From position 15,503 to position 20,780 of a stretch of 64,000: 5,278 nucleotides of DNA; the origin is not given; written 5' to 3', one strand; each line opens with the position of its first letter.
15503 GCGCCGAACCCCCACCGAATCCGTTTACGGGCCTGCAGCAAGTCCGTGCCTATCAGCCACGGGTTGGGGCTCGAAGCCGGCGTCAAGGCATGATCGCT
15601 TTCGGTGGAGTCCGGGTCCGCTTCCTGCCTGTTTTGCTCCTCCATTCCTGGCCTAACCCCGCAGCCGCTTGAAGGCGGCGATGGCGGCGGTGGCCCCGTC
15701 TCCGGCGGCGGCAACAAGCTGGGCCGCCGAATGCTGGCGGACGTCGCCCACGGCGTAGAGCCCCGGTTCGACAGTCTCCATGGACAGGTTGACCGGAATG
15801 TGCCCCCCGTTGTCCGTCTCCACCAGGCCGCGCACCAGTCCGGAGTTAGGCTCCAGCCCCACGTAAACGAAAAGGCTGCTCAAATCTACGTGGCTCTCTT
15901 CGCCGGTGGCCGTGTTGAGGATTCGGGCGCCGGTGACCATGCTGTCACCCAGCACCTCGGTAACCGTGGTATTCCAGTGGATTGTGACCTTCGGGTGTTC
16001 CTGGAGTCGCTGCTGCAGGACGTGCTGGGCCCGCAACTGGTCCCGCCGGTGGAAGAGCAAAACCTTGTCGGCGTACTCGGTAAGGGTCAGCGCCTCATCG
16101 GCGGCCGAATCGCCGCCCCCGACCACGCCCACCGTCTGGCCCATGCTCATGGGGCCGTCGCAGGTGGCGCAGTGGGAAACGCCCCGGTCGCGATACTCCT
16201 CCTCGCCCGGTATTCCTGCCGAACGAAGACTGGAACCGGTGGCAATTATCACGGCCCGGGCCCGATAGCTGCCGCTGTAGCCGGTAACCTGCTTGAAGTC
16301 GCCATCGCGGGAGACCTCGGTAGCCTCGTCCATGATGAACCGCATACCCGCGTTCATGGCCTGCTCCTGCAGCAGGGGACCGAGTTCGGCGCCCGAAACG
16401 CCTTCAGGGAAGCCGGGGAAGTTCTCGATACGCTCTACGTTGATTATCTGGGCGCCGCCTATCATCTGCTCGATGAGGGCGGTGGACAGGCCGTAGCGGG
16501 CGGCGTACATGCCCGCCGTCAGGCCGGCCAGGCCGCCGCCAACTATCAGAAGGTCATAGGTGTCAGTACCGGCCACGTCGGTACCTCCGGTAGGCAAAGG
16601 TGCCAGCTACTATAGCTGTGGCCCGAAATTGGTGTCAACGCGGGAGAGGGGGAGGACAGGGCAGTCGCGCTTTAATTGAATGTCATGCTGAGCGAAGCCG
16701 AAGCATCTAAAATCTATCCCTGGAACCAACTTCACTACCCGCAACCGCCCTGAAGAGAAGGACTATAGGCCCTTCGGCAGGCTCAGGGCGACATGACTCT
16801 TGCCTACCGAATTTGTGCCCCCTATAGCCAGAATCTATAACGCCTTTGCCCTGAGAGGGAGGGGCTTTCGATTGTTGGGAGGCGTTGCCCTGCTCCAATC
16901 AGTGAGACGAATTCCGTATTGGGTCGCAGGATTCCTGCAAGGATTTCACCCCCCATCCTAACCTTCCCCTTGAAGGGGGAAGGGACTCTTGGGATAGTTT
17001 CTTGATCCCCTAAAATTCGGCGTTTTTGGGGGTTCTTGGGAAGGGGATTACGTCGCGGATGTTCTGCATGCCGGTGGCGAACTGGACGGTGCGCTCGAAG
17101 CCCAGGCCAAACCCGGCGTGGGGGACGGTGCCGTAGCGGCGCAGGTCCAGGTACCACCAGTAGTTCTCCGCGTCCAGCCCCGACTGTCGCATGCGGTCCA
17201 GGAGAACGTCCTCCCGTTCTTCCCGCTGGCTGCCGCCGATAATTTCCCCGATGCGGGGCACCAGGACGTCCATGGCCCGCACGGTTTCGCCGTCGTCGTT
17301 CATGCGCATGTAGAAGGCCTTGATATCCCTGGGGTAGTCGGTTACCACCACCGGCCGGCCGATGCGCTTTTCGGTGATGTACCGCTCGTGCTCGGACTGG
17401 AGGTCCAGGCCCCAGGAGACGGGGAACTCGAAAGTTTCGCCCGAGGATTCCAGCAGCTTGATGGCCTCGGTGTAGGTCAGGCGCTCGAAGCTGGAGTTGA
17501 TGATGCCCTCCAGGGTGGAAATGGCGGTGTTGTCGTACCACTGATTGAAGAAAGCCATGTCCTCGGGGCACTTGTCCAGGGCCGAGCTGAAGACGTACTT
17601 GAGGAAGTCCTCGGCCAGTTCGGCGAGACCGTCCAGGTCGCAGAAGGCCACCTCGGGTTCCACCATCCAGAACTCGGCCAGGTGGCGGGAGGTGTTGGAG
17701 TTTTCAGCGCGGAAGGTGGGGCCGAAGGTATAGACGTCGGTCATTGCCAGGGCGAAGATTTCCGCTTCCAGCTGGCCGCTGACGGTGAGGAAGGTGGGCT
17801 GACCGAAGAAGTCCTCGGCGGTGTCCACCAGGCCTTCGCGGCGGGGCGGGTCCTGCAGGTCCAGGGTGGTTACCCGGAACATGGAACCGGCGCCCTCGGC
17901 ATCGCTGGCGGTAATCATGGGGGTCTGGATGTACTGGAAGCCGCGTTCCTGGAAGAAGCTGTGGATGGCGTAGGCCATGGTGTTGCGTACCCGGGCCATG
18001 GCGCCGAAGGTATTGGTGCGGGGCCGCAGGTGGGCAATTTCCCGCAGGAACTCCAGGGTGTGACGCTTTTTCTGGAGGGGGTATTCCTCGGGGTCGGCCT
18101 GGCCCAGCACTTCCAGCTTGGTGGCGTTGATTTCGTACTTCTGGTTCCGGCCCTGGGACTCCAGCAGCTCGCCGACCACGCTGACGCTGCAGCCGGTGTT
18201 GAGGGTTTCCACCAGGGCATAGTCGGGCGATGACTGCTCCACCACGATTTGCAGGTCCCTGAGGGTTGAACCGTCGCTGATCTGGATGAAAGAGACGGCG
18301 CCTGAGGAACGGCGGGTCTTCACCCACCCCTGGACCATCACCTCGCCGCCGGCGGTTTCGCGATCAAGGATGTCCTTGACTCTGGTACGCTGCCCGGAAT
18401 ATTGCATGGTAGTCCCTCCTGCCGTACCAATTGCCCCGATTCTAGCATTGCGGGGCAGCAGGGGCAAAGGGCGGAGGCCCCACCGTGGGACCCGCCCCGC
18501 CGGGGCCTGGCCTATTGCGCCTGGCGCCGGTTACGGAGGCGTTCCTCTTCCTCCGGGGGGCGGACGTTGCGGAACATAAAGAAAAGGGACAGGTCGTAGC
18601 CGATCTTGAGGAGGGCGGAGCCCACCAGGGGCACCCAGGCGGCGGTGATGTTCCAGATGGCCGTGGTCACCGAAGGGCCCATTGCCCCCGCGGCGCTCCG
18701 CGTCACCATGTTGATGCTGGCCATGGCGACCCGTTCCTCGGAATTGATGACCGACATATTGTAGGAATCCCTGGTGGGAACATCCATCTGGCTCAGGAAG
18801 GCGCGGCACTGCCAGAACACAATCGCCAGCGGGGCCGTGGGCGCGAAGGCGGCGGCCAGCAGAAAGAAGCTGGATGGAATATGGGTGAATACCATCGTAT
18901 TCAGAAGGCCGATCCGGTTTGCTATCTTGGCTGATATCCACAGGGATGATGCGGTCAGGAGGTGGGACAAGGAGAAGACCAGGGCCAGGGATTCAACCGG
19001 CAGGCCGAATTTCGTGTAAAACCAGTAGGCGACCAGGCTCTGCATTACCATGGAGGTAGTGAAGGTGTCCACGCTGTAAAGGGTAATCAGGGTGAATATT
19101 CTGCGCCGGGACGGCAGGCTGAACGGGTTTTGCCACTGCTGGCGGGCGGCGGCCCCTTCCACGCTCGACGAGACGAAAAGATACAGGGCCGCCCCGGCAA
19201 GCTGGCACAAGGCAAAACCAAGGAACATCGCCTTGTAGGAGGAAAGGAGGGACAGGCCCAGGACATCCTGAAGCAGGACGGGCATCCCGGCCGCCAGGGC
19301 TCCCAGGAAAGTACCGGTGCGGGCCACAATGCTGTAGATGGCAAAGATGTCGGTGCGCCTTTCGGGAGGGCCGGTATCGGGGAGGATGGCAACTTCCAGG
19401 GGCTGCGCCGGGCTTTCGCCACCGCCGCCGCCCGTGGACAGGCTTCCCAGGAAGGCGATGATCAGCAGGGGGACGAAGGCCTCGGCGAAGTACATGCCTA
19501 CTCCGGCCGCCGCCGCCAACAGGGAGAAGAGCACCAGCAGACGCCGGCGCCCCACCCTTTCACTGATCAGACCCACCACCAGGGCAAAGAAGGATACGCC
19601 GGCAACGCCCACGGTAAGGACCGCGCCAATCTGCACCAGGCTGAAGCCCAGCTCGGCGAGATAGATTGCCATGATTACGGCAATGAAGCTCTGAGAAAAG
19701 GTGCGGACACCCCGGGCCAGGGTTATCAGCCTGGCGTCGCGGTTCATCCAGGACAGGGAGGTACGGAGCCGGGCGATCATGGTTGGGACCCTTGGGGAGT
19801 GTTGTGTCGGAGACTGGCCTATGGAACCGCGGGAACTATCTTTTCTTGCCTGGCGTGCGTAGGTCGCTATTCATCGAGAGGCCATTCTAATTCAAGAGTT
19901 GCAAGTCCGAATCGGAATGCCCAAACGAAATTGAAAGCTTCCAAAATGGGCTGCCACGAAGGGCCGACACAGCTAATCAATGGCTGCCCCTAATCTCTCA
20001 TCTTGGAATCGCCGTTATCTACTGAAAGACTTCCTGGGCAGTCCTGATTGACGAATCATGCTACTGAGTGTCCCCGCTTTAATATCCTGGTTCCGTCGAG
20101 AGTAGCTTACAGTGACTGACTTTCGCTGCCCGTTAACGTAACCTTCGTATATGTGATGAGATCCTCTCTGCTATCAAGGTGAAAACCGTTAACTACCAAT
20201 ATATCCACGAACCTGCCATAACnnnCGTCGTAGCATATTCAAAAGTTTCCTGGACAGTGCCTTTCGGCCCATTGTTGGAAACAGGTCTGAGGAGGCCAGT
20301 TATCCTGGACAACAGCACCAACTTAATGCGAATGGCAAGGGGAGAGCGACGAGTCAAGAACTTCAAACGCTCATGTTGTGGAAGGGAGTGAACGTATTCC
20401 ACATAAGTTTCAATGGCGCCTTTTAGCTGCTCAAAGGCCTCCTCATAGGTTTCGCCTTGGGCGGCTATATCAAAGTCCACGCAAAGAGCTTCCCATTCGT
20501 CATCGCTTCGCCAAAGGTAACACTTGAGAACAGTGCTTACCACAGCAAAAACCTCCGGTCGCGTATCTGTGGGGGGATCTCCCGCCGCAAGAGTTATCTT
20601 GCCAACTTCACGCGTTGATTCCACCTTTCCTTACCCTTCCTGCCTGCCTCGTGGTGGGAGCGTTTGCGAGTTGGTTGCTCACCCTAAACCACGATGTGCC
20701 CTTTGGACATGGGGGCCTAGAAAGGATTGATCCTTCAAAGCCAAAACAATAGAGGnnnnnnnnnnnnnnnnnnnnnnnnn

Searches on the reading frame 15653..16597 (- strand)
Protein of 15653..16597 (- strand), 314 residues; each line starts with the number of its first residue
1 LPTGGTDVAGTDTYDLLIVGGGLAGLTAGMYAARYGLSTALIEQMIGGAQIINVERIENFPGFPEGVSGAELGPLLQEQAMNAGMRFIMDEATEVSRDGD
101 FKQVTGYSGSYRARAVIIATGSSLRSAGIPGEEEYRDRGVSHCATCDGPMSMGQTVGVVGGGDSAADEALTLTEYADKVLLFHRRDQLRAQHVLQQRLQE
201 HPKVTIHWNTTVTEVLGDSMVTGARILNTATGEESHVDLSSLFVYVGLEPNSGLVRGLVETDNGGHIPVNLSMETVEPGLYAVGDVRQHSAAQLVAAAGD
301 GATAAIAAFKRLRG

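Call 16: search_protein_families(library=pfam, proteins=[window:15653-16597:-], max_evalue=0.01)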
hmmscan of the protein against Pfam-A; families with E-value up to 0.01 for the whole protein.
window:15653-16597:- (314 aa): 11 families
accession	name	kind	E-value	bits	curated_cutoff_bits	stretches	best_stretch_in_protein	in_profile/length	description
PF07992.20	Pyr_redox_2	-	1.1e-45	156.7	26.1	1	14-301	1-291/291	Pyridine nucleotide-disulphide oxidoreductase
PF13738.12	Pyr_redox_3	-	6e-21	75.4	30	1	91-284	103-305/305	Pyridine nucleotide-disulphide oxidoreductase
PF00070.33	Pyr_redox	-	1.7e-18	67.3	22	1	156-220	2-71/82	Pyridine nucleotide-disulphide oxidoreductase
PF01266.30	DAO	-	9.8e-09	35.6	27.9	1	15-46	1-34/353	FAD dependent oxidoreductase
PF00890.30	FAD_binding_2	-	2.3e-06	27.5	20.4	1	15-45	1-31/414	FAD binding domain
PF01134.28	GIDA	-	1.6e-05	24.6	22.1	1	15-51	1-29/391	Glucose inhibited division protein A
PF12831.13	FAD_oxidored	-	1.8e-05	24.6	27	1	15-48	1-36/416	FAD dependent oxidoreductase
PF01494.25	FAD_binding_3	-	2.9e-05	23.9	22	1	14-45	2-33/349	FAD binding domain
PF13450.12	NAD_binding_8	-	0.00013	22.7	21.9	1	18-44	1-27/68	NAD(P)-binding Rossmann-like domain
PF03486.20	HI0933_like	-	0.00018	21.5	50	0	15-45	2-32/244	HI0933-like protein Rossmann domain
PF01946.23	Thi4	-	0.0014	18.3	26.2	1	14-46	18-51/235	Thi4 family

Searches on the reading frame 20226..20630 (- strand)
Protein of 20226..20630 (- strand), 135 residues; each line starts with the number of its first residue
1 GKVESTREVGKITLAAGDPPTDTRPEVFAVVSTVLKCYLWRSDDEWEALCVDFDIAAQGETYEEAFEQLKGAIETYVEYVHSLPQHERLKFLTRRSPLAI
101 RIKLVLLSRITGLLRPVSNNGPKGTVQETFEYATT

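Call 80: search_protein_families(library=pfam, proteins=[window:20226-20630:-], max_evalue=0.01)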
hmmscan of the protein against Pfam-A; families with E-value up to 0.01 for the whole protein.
window:20226-20630:- (135 aa): 1 family
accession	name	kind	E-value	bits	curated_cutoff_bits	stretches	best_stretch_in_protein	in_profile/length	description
PF24113.1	DUF7387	-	0.0026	18.5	27.9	1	39-78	17-56/85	Family of unknown function (DUF7387)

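Call 81: search_protein_families(library=padloc, proteins=[window:20226-20630:-], max_evalue=0.001)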
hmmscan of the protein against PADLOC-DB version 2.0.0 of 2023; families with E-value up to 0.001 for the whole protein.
window:20226-20630:- (135 aa): 0 families
